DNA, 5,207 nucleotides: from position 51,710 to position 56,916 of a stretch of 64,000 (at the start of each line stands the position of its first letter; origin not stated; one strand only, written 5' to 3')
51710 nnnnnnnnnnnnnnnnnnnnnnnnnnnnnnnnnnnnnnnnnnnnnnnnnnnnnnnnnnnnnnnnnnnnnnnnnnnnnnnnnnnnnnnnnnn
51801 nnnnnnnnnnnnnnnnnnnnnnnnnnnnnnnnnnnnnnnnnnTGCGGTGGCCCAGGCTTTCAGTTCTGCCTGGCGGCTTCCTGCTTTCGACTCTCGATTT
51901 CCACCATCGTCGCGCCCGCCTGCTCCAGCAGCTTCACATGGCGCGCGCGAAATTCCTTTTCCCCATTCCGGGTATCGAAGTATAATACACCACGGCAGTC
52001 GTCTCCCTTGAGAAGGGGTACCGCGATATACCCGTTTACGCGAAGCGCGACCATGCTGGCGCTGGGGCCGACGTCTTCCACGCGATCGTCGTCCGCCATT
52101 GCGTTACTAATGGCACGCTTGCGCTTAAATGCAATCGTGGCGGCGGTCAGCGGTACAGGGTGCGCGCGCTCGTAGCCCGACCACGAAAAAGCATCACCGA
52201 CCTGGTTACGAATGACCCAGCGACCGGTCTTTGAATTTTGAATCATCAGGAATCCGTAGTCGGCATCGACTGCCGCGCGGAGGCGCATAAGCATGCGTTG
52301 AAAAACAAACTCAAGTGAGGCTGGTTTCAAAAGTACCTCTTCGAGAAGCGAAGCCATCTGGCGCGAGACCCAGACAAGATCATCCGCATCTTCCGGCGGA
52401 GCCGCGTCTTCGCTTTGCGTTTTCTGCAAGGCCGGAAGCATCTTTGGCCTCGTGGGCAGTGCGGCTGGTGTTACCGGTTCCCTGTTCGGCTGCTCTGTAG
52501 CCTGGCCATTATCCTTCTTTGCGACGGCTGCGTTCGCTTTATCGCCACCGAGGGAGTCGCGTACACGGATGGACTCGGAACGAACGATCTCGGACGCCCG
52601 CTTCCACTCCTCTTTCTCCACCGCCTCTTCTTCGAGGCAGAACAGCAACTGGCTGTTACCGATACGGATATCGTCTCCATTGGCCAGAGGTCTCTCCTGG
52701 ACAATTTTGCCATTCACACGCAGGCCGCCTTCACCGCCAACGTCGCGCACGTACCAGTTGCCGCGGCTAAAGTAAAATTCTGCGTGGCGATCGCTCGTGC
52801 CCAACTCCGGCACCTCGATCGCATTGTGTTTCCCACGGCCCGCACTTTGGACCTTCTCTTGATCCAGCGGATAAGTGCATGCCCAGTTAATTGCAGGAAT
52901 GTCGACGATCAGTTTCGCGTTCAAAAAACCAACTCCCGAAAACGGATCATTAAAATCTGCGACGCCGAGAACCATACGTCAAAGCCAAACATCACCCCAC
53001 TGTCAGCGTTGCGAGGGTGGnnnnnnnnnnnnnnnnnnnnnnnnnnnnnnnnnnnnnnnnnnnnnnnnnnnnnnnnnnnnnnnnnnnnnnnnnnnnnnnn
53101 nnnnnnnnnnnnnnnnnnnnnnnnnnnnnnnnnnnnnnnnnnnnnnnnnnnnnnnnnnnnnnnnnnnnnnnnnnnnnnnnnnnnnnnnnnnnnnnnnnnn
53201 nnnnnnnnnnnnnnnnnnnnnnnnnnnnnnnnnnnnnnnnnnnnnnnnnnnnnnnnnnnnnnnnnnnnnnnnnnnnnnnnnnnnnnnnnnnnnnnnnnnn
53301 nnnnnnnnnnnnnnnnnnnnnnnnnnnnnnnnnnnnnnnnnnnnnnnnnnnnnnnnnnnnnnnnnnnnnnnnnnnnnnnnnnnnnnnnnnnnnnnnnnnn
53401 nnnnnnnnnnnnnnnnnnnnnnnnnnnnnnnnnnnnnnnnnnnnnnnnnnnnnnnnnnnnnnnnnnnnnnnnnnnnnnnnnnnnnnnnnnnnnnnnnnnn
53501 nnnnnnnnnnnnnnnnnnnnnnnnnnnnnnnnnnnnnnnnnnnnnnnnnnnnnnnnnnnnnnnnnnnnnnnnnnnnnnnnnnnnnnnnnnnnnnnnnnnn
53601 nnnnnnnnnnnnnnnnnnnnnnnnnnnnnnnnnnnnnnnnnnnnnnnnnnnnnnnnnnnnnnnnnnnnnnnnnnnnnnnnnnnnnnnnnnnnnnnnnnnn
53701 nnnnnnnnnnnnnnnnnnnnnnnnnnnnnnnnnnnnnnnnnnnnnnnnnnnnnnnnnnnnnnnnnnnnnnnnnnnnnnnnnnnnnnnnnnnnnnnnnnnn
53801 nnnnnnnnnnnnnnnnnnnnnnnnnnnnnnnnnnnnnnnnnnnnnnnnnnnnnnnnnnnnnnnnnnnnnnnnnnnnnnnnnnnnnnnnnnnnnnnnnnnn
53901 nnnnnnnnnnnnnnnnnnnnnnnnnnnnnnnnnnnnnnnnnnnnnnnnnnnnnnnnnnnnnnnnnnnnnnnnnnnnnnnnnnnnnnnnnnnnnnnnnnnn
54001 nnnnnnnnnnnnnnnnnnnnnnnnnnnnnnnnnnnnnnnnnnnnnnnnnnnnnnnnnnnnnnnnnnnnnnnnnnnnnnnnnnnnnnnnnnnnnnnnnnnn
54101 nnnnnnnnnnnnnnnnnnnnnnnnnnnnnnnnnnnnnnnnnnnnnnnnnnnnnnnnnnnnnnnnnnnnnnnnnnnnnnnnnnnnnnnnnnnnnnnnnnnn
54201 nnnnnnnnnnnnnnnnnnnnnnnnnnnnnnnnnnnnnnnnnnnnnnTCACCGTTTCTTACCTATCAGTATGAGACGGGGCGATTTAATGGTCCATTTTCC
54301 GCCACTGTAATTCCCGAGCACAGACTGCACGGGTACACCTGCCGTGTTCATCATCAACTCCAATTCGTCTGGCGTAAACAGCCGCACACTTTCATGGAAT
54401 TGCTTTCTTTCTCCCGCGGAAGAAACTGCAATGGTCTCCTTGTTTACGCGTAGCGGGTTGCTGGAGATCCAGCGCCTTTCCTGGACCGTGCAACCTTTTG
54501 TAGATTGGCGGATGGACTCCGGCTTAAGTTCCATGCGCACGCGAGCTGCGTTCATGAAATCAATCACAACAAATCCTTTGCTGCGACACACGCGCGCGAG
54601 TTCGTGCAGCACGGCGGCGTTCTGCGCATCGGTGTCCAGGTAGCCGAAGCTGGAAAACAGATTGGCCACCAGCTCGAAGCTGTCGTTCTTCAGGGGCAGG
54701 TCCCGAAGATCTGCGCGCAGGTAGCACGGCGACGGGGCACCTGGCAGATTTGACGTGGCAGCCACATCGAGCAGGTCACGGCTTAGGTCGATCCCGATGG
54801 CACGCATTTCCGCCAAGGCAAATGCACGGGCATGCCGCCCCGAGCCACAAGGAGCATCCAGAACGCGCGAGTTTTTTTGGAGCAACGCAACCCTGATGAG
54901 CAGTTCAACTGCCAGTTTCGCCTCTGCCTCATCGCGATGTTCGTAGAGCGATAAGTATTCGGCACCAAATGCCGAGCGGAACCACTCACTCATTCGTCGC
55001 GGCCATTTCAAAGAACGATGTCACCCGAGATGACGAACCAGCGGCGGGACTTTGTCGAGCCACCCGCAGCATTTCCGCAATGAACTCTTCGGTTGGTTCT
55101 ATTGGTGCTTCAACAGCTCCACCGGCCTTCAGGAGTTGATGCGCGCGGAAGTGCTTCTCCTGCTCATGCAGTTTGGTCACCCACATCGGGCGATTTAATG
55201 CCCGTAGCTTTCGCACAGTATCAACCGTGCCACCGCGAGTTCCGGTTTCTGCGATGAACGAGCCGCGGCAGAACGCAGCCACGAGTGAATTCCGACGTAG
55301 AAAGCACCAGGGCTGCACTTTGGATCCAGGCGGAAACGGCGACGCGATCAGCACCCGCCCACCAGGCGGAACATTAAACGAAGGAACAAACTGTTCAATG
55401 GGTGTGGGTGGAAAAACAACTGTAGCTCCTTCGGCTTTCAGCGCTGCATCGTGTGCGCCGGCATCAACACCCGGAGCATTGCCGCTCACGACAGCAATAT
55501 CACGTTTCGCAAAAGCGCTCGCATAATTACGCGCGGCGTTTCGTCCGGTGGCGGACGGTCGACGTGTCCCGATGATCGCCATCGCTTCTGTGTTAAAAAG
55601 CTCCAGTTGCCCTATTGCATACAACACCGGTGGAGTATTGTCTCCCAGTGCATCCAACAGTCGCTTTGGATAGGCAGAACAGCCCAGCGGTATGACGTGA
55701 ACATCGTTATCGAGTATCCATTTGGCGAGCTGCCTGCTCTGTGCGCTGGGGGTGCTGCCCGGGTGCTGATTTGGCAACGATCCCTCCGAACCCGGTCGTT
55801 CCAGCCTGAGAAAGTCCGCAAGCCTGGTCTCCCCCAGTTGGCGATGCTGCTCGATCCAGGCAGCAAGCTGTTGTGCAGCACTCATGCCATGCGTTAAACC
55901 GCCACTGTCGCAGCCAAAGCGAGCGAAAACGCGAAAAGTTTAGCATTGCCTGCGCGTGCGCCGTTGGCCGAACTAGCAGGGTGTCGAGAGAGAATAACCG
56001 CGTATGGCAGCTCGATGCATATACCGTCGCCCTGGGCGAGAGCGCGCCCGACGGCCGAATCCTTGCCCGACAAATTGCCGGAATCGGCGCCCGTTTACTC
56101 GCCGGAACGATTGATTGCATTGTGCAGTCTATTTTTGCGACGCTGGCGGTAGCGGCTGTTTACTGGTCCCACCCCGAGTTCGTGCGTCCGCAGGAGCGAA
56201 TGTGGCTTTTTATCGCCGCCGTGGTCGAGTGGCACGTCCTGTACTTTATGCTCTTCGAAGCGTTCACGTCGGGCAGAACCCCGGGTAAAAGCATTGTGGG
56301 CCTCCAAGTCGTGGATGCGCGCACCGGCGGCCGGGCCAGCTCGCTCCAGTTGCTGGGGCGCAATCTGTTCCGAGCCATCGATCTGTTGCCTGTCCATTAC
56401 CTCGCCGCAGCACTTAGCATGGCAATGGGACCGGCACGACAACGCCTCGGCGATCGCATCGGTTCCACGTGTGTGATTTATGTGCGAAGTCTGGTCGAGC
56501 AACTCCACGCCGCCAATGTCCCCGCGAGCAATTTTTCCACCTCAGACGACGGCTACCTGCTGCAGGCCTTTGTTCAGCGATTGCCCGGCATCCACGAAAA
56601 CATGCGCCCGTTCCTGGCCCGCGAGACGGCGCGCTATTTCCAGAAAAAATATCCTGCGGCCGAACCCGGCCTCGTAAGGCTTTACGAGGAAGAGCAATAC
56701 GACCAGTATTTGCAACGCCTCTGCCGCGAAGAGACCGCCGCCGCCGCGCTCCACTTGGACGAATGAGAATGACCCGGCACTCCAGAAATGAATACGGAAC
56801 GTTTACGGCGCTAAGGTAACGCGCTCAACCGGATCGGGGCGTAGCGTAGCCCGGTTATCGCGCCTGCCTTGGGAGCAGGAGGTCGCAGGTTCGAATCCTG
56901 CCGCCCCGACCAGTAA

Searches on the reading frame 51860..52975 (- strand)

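Call 9: search_protein_families(library=pfam, proteins=[window:51860-52975:-], max_evalue=0.01)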
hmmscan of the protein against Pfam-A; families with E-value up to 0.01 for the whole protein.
window:51860-52975:- (371 aa): 5 families
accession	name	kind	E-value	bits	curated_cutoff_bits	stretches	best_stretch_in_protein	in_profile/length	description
PF00498.31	FHA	-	1.9e-11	44.7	20.7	1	46-106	4-67/67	FHA domain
PF13185.12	GAF_2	-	1.5e-06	28.9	28.6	1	220-357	3-131/136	GAF domain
PF16697.10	Yop-YscD_cpl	-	1.9e-05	25.2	33.2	1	35-113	12-91/94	Inner membrane component of T3SS, cytoplasmic domain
PF01590.32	GAF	-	5.2e-05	24.2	22.4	1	221-355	2-127/133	GAF domain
PF13492.12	GAF_3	-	0.0055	17.6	27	0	289-355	57-121/129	GAF domain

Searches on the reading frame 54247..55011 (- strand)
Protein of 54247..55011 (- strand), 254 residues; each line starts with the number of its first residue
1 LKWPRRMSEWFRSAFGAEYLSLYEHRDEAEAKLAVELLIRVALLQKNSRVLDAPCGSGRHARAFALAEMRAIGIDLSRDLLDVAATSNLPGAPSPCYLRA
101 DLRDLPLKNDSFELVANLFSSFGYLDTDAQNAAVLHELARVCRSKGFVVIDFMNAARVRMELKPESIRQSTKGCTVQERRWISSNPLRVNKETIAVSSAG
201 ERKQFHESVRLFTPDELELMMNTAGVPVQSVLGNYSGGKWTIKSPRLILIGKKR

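Call 9: search_protein_families(library=pfam, proteins=[window:54247-55011:-], max_evalue=0.01)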
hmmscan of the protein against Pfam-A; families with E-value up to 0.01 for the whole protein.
window:54247-55011:- (254 aa): 7 families
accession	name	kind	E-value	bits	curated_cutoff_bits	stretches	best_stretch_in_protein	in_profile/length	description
PF13649.12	Methyltransf_25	-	1.6e-13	51.6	27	1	50-146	1-97/97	Methyltransferase domain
PF08241.18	Methyltransf_11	-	2.5e-11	44.5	21.2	1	51-150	1-95/95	Methyltransferase domain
PF13847.12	Methyltransf_31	-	1.4e-07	31.7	27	1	45-170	2-125/145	Methyltransferase domain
PF13489.12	Methyltransf_23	-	1.5e-05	25.3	27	1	33-226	8-159/164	Methyltransferase domain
PF01209.24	Ubie_methyltran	-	0.00056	19.8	20.1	1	41-152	42-154/233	ubiE/COQ5 methyltransferase family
PF08242.18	Methyltransf_12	-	0.00061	20.9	30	1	51-147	1-97/98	Methyltransferase domain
PF01555.25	N6_N4_Mtase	-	0.0053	17.2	26.7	0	37-84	173-219/221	DNA methylase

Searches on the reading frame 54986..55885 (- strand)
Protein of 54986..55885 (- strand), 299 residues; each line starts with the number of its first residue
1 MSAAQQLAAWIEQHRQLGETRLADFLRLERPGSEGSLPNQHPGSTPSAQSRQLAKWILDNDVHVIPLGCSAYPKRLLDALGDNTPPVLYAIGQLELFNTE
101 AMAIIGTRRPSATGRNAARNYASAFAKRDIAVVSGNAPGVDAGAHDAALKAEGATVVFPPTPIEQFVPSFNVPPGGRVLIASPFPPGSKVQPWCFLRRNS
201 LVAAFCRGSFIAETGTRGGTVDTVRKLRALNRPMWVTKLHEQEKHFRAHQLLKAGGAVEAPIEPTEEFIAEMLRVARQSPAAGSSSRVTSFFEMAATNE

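Call 9: search_protein_families(library=pfam, proteins=[window:54986-55885:-], max_evalue=0.01)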
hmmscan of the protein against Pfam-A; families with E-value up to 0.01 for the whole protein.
window:54986-55885:- (299 aa): 2 families
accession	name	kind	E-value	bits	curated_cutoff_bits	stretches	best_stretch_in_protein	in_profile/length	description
PF02481.21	DNA_processg_A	-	4.7e-40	137.5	29.6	1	59-255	4-206/212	DNA recombination-mediator protein A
PF18306.6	LDcluster4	-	0.0039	17.3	26.3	1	103-157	5-60/151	SLOG cluster4 family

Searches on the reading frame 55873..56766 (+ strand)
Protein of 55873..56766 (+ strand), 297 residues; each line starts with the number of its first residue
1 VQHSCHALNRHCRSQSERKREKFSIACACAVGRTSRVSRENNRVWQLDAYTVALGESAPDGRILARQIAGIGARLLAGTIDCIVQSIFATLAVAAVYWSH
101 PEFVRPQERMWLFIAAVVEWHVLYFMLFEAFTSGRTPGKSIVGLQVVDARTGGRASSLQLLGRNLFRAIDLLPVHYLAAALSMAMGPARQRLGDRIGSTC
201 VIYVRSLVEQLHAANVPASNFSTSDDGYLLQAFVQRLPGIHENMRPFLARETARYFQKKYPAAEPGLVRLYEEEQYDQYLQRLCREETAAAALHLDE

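Call 9: search_protein_families(library=pfam, proteins=[window:55873-56766:+], max_evalue=0.01)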
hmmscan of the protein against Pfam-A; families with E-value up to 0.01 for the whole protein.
window:55873-56766:+ (297 aa): 1 family
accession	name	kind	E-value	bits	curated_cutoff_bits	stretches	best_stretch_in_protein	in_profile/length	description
PF06271.18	RDD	-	2.2e-13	51.1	24.1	1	69-197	2-136/137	RDD family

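Call 13: find_related_loci(query=window:55873-56766:+, collection=genome_contigs, flank=10000)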
Query window:55873-56766:+ (297 aa) in genome_contigs; peptide patterns used: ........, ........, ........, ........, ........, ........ (x = any residue, [..] = any of these).
48 stretches matched a pattern, but none encodes a relative of the query by tblastn (E <= 1e-3).

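Call 26: find_homologous_proteins(query=window:55873-56766:+)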
Query window:55873-56766:+ (297 aa): 24 proteins with E <= 0.001 among 6121 candidates.
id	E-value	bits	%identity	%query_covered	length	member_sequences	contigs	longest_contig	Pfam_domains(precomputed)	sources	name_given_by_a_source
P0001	6.7e-169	579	100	88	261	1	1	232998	PF06271.19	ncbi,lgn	ncbi:MAG: RDD family protein [Candidatus Sumerlaeaceae bacterium]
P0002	2.3e-115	403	69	85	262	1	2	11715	PF06271.19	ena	-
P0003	4.4e-113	396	69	83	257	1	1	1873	PF06271.19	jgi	jgi:uncharacterized RDD family membrane protein YckC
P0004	2.0e-100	354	62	86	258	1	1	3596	PF06271.19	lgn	-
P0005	4.7e-98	346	62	84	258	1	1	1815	PF06271.19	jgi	jgi:uncharacterized RDD family membrane protein YckC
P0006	2.8e-97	344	61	84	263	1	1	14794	PF06271.19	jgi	jgi:uncharacterized RDD family membrane protein YckC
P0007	2.6e-48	183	42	84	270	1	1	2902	PF06271.19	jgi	jgi:uncharacterized RDD family membrane protein YckC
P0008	1.5e-42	164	42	83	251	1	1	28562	PF06271.19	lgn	-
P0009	1.7e-39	154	38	84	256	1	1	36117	PF06271.19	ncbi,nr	ncbi:MAG: RDD family protein [Candidatus Sumerlaeaceae bacterium]|nr:RDD family protein [Candidatus 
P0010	1.1e-10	60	31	73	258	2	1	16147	PF06271.19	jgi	jgi:uncharacterized RDD family membrane protein YckC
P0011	2.4e-9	55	30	76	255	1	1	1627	PF06271.19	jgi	jgi:uncharacterized RDD family membrane protein YckC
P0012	2.5e-9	55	30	76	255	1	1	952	PF06271.19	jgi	jgi:uncharacterized RDD family membrane protein YckC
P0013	2.5e-9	55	31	76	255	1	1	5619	PF06271.19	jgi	jgi:uncharacterized RDD family membrane protein YckC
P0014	3.2e-9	55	30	76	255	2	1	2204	PF06271.19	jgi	jgi:uncharacterized RDD family membrane protein YckC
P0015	4.1e-9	55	37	44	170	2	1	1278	PF06271.19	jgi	jgi:uncharacterized RDD family membrane protein YckC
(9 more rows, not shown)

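Call 27: find_encoding_contigs(protein=P0001, flank=10000, max_places=5)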
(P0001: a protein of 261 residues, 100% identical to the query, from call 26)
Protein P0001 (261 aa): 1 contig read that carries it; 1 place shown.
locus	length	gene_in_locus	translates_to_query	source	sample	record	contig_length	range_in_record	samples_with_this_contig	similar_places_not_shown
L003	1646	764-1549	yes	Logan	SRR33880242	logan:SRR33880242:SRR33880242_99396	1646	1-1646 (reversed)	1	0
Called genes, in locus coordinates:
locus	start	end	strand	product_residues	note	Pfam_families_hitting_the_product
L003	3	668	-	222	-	?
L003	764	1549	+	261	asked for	PF06271:RDD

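Call 28: find_encoding_contigs(protein=P0002, flank=10000, max_places=5)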
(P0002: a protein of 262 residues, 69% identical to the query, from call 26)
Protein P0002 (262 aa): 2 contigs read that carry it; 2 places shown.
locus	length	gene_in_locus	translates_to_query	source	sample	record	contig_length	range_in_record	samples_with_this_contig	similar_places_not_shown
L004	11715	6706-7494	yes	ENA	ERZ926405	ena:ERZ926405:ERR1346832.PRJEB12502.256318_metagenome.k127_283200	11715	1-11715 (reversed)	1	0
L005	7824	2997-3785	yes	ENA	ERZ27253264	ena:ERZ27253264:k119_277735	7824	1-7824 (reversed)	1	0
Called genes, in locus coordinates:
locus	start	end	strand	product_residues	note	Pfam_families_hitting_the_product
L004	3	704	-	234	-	?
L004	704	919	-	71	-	PF11146:DUF2905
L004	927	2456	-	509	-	PF02683:DsbD_TM, PF13386:DsbD_2, PF03190:Thioredox_DsbH, PF13899:Thioredoxin_7, PF00085:Thioredoxin, PF13098:Thioredoxin_2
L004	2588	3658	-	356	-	PF00498:FHA, PF01590:GAF (weak)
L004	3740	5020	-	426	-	-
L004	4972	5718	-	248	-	PF01209:Ubie_methyltran (faint), PF13489:Methyltransf_23, PF13847:Methyltransf_31, PF08241:Methyltransf_11, PF08242:Methyltransf_12, PF13649:Methyltransf_25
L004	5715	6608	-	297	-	PF02481:DNA_processg_A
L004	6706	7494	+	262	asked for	PF06271:RDD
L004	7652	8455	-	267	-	-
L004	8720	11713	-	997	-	?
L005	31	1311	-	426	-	-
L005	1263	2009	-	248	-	PF01209:Ubie_methyltran (faint), PF13489:Methyltransf_23, PF13847:Methyltransf_31, PF08241:Methyltransf_11, PF08242:Methyltransf_12, PF13649:Methyltransf_25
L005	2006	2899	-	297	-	PF02481:DNA_processg_A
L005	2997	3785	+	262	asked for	PF06271:RDD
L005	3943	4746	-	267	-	-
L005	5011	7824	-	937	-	?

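Call 29: find_encoding_contigs(protein=P0006, flank=10000, max_places=5)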
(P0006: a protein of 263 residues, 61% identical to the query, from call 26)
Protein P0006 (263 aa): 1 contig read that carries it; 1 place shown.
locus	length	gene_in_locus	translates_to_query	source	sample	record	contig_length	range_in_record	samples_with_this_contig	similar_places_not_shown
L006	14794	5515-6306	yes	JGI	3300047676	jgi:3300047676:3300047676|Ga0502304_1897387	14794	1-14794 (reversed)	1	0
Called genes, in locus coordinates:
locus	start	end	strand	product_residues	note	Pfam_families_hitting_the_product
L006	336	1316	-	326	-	PF00532:Peripla_BP_1, PF13407:Peripla_BP_4, PF00676:E1_dh (faint), PF13377:Peripla_BP_3 (weak)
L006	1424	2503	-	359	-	PF00498:FHA (weak), PF01590:GAF, PF13185:GAF_2, PF13492:GAF_3 (weak)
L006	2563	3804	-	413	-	-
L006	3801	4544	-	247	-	PF13489:Methyltransf_23 (weak), PF01209:Ubie_methyltran (weak), PF13847:Methyltransf_31, PF08241:Methyltransf_11, PF08242:Methyltransf_12, PF13649:Methyltransf_25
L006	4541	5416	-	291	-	PF02481:DNA_processg_A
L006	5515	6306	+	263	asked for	PF06271:RDD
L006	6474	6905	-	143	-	PF00210:Ferritin, PF02915:Rubrerythrin (weak)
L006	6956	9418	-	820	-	PF00912:Transgly, PF00905:Transpeptidase, PF06832:BiPBP_C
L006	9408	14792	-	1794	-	?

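Call 31: find_encoding_contigs(protein=P0009, flank=10000, max_places=5)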
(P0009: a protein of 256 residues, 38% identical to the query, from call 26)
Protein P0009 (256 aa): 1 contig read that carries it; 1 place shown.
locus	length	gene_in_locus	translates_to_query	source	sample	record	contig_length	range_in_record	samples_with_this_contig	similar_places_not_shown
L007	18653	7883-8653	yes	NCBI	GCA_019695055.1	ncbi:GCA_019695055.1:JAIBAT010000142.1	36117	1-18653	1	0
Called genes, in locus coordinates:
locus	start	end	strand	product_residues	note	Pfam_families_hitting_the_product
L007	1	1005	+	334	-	?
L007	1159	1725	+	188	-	-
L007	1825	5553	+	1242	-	-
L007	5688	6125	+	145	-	-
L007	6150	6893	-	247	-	PF08241:Methyltransf_11, PF13649:Methyltransf_25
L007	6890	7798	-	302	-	PF02481:DNA_processg_A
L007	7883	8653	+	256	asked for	PF06271:RDD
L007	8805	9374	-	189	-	PF00293:NUDIX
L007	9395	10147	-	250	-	PF00557:Peptidase_M24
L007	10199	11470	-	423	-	PF02518:HATPase_c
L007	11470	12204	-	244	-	PF20260:PUA_4 (weak), PF04452:Methyltrans_RNA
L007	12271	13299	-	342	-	-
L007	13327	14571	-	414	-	PF28597:T2SSF_N, PF00482:T2SSF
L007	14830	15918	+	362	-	PF00437:T2SSE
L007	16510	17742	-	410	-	PF02417:Chromate_transp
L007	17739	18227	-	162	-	PF07681:DoxX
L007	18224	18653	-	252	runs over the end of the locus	PF01814:Hemerythrin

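Call 32: find_encoding_contigs(protein=P0008, flank=10000, max_places=5)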
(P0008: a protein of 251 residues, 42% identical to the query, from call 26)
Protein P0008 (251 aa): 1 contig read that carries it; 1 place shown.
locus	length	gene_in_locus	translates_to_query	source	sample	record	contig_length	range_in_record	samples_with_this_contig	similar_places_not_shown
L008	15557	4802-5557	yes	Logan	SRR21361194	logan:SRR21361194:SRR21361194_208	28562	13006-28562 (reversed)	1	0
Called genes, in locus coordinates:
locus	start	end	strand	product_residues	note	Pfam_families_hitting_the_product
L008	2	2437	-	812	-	?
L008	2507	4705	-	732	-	PF27167:HTH_GRAD, PF03449:GreA_GreB_N, PF01272:GreA_GreB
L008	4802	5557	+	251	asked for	PF06271:RDD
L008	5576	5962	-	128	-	PF00072:Response_reg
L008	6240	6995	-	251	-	PF00121:TIM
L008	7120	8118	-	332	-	PF00044:Gp_dh_N, PF02800:Gp_dh_C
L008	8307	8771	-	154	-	PF01967:MoaC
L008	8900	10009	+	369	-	PF00072:Response_reg, PF00512:HisKA, PF02518:HATPase_c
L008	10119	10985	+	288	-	-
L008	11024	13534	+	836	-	-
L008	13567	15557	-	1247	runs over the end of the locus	PF02574:S-methyl_trans, PF00809:Pterin_bind, PF02607:B12-binding_2, PF02310:B12-binding, PF02965:Met_synt_B12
